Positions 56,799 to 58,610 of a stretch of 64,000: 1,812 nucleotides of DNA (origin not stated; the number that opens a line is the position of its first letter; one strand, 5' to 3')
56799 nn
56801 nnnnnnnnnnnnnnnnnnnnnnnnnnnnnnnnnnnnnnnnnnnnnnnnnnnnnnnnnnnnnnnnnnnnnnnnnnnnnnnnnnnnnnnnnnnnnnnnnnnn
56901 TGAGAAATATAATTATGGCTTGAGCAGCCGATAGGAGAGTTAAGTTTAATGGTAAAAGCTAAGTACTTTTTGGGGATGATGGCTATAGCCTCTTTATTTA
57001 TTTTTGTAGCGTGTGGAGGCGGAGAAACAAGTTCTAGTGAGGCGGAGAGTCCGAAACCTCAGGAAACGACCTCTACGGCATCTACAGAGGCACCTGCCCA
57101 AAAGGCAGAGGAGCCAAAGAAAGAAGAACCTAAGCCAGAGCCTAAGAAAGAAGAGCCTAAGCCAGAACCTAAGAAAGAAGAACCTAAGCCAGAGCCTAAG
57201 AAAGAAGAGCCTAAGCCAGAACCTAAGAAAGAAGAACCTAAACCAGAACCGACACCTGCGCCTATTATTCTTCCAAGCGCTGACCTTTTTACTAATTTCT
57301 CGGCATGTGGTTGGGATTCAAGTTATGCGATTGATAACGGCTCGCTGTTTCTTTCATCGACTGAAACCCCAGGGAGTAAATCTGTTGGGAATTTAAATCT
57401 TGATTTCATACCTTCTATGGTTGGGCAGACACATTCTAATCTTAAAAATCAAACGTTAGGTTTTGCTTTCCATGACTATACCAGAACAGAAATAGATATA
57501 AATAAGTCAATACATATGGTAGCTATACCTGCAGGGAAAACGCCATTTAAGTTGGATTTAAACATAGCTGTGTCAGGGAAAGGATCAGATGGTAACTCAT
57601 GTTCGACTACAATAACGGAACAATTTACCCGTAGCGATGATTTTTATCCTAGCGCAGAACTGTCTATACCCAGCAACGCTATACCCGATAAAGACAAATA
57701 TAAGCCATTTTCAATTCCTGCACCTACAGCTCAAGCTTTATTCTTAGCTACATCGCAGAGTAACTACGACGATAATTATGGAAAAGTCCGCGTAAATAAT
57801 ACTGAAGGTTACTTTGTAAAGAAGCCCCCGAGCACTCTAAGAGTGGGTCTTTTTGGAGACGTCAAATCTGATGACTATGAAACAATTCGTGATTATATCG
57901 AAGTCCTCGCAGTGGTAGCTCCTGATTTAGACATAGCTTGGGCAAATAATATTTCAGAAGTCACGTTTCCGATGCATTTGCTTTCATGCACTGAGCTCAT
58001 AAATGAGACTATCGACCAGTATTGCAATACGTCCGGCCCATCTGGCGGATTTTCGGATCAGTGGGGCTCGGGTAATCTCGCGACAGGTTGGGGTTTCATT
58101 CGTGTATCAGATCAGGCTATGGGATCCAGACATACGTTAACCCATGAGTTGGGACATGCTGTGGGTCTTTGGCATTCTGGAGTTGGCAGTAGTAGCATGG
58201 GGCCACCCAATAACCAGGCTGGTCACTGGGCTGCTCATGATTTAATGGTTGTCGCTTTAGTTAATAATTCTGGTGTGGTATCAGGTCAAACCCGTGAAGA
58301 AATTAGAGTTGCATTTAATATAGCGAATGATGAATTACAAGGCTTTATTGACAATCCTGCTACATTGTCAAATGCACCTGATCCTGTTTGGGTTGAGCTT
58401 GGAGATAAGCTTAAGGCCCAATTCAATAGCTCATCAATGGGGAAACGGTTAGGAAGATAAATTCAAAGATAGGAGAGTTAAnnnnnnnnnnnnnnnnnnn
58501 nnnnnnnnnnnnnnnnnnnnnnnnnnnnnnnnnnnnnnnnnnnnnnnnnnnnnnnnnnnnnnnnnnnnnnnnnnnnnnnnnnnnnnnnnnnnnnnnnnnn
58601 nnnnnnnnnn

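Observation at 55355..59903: Three tandem lipoprotein metalloproteases share a near-identical 5' 'tether cassette' fused to different catalytic domains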

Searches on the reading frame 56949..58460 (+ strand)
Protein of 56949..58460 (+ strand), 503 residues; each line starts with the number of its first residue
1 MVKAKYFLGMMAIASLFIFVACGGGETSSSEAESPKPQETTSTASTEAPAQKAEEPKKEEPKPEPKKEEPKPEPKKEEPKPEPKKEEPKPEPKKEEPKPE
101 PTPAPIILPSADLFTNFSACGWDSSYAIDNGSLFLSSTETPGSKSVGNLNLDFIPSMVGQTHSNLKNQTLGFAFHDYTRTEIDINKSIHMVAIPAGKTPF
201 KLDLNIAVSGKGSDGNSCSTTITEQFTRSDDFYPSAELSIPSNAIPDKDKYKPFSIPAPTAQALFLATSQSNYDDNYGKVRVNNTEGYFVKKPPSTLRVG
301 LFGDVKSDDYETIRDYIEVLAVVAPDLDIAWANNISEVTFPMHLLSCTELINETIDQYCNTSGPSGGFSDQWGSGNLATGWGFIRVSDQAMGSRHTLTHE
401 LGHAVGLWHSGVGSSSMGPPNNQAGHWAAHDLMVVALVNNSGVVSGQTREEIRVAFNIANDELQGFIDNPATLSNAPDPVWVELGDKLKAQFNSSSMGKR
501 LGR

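Call 4: search_protein_families(library=pfam, proteins=[window:56949-58460:+], max_evalue=1)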
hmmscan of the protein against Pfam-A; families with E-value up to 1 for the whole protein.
window:56949-58460:+ (503 aa): 7 families
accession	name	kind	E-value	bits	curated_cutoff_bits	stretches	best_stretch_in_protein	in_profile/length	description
PF12388.14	Peptidase_M57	-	0.00032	20.9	21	1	327-411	61-151/212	Dual-action HEIGH metallo-peptidase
PF00413.30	Peptidase_M10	-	0.00073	19.9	24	1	388-419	103-134/159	Matrixin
PF05887.16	Trypan_PARP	-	0.00091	19.7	100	1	48-113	54-121/134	Procyclic acidic repetitive protein (PARP)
PF01466.24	Skp1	-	0.017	15.4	22.3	1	445-462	16-33/48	Skp1 family, dimerisation domain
PF01400.30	Astacin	-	0.058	13.5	22.5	1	393-410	78-95/189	Astacin (Peptidase family M12A)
PF10462.15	Peptidase_M66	-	0.068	12.6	20.6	1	384-415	185-214/306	Peptidase M66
PF13688.12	Reprolysin_5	-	0.69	10.6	27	1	389-420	137-171/196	Metallo-peptidase family M12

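Call 86: search_protein_families(library=ncbifam, proteins=[window:56949-58460:+], max_evalue=0.1)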
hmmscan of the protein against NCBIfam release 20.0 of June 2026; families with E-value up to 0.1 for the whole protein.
window:56949-58460:+ (503 aa): 12 families
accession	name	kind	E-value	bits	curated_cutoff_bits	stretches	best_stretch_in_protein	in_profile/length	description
NF041905.1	MXAN_2677_2678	equivalog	0.0028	16.7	250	1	395-421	186-212/283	myxosortase-dependent metalloprotease, MXAN_2677/MXAN_2678 family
NF035945.1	Zn_serralysin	subfamily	0.0037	16.5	500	1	393-427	161-195/462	serralysin family metalloprotease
NF041620.1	MXAN_5187_fam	hypoth_equivalog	0.0093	15.7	200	1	32-105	332-458/601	MXAN_5187 family protein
NF053527.1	lipo_Cory_WKLS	subfamily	0.018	15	105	1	10-56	4-48/166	WKL family lipoprotein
NF041057.1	Rcas_1661_fam_Se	equivalog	0.028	14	190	1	12-79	2-70/247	Rcas_1661 family thioredoxin-like (seleno)lipoprotein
NF040528.1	SP_0198_lipo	equivalog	0.033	14.1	100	1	5-54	2-47/144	SP_0198 family lipoprotein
NF058595.1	invert_tail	domain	0.038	14.3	37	1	6-38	56-88/113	lipo-invert putative C-terminal anchoring domain-containing protein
NF045530.1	LegP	equivalog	0.066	12.8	300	0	395-410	141-156/244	Dot/Icm T4SS effector Zinc-dependent metalloprotease LegP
TIGR02927.1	SucB_Actino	equivalog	0.077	11.8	423.45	0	51-105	205-257/579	2-oxoglutarate dehydrogenase, E2 component, dihydrolipoamide succinyltransferase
NF040486.1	SrfA_fam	subfamily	0.078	12.4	150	0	22-111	237-322/438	SrfA family protein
NF046087.1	T3SS_scaff_SemD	subfamily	0.088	12.3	160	0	22-99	68-140/395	SemD/SinC family type III secretion system effector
NF045774.1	cytochro_C551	exception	0.092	12.7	118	0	8-47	5-43/110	cytochrome c551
